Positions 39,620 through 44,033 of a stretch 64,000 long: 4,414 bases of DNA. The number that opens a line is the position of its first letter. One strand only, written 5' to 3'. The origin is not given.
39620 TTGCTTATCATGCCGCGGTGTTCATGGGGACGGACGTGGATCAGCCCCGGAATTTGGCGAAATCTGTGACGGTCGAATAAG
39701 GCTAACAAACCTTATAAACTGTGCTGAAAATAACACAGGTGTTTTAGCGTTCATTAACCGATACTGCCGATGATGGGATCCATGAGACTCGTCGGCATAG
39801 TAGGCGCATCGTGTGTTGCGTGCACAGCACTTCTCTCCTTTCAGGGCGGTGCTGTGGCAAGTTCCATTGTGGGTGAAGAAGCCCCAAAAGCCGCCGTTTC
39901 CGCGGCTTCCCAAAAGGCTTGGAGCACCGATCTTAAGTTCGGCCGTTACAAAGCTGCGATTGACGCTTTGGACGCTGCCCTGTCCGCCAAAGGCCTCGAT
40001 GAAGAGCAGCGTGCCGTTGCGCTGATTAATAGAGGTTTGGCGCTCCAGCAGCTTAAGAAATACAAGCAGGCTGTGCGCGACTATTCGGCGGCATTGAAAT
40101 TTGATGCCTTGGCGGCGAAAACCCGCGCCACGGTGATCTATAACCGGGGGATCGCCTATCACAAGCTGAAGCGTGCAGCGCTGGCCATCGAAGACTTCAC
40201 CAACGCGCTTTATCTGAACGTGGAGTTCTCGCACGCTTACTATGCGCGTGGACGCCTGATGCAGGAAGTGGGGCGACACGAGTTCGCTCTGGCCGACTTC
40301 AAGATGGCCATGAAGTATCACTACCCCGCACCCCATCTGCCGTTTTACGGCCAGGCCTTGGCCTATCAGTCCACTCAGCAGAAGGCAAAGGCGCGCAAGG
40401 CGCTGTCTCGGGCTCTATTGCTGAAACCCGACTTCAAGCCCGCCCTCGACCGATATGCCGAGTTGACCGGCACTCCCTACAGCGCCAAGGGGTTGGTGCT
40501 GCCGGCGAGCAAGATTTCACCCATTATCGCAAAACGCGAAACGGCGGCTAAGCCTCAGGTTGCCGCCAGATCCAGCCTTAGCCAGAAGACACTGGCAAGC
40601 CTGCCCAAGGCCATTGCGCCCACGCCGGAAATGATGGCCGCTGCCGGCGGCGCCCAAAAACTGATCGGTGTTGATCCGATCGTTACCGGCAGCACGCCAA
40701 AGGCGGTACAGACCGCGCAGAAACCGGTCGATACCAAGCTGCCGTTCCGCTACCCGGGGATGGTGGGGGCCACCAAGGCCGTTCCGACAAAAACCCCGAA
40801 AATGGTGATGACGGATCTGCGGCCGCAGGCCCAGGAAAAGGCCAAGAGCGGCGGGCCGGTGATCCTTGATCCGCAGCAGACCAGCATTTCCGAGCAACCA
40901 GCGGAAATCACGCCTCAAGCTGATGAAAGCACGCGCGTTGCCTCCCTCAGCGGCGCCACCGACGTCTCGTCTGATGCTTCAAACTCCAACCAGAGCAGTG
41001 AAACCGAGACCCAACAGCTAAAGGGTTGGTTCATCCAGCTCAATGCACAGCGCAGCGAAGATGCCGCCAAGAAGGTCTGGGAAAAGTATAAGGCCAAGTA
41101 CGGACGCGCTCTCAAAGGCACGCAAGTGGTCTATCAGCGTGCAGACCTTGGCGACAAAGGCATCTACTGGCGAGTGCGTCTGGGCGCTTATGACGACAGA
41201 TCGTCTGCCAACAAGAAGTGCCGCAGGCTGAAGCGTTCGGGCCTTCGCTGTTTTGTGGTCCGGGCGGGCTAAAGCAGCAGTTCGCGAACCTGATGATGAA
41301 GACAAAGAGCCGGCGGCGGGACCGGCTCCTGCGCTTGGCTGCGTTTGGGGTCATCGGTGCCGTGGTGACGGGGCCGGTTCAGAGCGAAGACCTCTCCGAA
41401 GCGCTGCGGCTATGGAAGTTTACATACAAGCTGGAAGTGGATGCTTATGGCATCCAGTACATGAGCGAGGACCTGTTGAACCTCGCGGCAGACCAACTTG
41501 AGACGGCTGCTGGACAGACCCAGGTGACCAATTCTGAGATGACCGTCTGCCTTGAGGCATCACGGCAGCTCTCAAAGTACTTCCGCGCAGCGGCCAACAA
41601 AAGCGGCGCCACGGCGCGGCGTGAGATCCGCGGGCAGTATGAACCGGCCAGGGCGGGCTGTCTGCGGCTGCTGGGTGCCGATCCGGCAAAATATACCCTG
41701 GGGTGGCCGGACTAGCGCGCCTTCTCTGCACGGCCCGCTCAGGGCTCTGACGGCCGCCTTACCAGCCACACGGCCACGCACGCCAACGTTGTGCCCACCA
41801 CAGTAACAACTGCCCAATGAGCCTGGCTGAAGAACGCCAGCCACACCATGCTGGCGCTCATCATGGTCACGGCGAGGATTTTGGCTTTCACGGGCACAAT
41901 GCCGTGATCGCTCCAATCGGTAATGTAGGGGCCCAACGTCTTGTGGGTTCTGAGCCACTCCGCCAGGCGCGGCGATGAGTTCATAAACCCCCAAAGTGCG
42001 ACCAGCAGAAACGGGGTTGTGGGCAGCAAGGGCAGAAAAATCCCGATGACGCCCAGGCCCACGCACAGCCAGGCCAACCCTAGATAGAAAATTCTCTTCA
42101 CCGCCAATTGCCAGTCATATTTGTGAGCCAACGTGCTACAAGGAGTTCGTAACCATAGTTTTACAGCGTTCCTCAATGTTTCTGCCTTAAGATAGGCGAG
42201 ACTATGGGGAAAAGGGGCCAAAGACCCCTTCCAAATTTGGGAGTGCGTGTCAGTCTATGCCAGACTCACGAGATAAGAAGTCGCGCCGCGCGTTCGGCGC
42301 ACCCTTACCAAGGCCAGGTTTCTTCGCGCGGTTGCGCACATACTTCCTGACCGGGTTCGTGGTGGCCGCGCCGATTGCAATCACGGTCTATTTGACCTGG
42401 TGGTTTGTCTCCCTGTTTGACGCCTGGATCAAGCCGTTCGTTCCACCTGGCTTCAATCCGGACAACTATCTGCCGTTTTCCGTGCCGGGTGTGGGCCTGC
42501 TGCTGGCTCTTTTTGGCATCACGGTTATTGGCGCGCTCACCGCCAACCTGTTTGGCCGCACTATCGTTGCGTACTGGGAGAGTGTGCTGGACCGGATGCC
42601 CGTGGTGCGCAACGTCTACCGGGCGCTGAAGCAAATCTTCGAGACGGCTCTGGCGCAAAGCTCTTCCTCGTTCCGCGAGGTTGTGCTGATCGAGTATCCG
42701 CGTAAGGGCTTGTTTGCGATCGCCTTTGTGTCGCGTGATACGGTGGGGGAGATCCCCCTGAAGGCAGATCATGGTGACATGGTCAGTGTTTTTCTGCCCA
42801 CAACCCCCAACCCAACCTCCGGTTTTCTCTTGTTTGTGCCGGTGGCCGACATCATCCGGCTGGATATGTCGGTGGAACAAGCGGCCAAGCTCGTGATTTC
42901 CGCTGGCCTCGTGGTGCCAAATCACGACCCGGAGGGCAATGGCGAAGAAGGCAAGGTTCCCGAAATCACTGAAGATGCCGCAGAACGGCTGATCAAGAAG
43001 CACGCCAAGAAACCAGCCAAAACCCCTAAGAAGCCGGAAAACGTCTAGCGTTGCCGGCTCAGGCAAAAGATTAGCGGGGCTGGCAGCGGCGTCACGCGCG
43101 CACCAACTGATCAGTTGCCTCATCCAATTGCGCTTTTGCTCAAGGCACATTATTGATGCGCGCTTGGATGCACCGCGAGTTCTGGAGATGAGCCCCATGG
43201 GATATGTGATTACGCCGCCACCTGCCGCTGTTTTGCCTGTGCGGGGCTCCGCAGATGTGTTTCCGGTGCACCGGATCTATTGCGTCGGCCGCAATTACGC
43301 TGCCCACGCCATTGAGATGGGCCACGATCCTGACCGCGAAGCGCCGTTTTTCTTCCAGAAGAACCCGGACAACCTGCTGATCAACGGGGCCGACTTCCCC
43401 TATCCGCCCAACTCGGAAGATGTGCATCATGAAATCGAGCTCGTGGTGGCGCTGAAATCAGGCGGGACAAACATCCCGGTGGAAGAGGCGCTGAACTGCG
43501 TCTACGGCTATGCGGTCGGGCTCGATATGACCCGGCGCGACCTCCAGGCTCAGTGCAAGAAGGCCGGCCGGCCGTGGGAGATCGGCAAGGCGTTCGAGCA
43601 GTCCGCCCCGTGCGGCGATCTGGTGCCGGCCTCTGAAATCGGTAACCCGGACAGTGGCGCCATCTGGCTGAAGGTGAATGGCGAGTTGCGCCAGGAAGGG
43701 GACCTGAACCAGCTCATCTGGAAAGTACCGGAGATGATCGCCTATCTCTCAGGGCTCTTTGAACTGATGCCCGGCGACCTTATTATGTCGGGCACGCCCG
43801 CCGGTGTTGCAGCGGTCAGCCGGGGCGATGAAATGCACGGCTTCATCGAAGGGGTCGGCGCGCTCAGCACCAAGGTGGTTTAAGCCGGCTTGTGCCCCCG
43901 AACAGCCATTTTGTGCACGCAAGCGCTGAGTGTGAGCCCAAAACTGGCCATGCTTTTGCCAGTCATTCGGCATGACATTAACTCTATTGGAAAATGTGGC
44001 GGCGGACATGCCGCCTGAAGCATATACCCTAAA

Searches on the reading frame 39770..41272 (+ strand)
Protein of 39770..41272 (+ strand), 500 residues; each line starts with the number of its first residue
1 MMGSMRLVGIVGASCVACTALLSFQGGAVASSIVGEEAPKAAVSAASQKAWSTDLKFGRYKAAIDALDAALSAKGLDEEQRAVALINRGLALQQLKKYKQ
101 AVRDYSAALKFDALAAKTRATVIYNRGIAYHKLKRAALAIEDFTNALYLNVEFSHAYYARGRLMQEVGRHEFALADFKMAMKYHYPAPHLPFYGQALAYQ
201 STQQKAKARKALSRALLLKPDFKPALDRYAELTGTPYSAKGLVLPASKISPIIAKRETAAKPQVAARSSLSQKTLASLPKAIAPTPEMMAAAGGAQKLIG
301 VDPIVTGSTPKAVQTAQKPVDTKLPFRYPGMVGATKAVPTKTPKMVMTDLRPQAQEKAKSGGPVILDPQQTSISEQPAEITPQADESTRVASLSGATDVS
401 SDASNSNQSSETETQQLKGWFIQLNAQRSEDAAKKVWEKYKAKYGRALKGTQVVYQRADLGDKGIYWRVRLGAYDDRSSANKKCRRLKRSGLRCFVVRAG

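Call 9: search_protein_families(library=pfam, proteins=[window:39770-41272:+], max_evalue=0.001)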
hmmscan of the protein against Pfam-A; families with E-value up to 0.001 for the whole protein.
window:39770-41272:+ (500 aa): 7 families
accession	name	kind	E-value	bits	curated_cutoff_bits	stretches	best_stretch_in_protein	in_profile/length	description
PF00515.34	TPR_1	-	3.9e-17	61.7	27.8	2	82-112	1-31/34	Tetratricopeptide repeat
PF07719.23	TPR_2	-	4.8e-14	51.7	27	1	83-112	2-31/34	Tetratricopeptide repeat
PF05036.18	SPOR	-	8.4e-14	52.1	21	1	418-498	3-76/76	SPOR domain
PF13181.12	TPR_8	-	2.6e-09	36.9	25.7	0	84-112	3-31/34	Tetratricopeptide repeat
PF13424.12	TPR_12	-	1.3e-06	28.9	30.1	0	57-110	16-73/77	Tetratricopeptide repeat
PF13371.12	TPR_9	-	7.4e-05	23.1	35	0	86-110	33-57/73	Tetratricopeptide repeat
PF13414.12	TPR_11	-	0.00031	20.8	26.8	0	89-133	1-41/42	TPR repeat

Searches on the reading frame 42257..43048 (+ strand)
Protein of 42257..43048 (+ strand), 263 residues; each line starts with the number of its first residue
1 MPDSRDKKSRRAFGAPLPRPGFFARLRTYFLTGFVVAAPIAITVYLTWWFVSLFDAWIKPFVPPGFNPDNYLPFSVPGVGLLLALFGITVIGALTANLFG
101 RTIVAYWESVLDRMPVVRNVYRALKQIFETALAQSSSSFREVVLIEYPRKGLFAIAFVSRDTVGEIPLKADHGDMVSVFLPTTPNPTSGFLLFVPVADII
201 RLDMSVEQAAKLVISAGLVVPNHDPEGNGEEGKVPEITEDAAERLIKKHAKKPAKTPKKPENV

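Call 9: search_protein_families(library=pfam, proteins=[window:42257-43048:+], max_evalue=0.001)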
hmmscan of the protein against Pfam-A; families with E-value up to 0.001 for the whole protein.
window:42257-43048:+ (263 aa): 1 family
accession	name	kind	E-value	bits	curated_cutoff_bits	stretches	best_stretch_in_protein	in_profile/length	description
PF04367.18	DUF502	-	3.7e-34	117.2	23.8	1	82-188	1-107/107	Protein of unknown function (DUF502)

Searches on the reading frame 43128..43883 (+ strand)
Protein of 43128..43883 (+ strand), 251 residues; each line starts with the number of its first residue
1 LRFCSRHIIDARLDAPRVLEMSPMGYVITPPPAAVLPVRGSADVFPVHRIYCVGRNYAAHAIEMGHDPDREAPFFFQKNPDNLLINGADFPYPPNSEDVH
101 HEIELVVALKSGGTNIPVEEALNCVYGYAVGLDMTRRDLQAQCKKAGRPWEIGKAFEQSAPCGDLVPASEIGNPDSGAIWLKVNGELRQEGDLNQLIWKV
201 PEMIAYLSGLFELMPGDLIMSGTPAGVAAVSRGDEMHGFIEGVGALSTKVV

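Call 9: search_protein_families(library=pfam, proteins=[window:43128-43883:+], max_evalue=0.001)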
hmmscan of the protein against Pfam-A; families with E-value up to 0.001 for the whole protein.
window:43128-43883:+ (251 aa): 1 family
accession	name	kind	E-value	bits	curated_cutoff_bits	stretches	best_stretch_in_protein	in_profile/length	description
PF01557.24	FAA_hydrolase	-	1.5e-53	182.1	23.9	1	50-251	2-214/214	Fumarylacetoacetate (FAA) hydrolase C-terminal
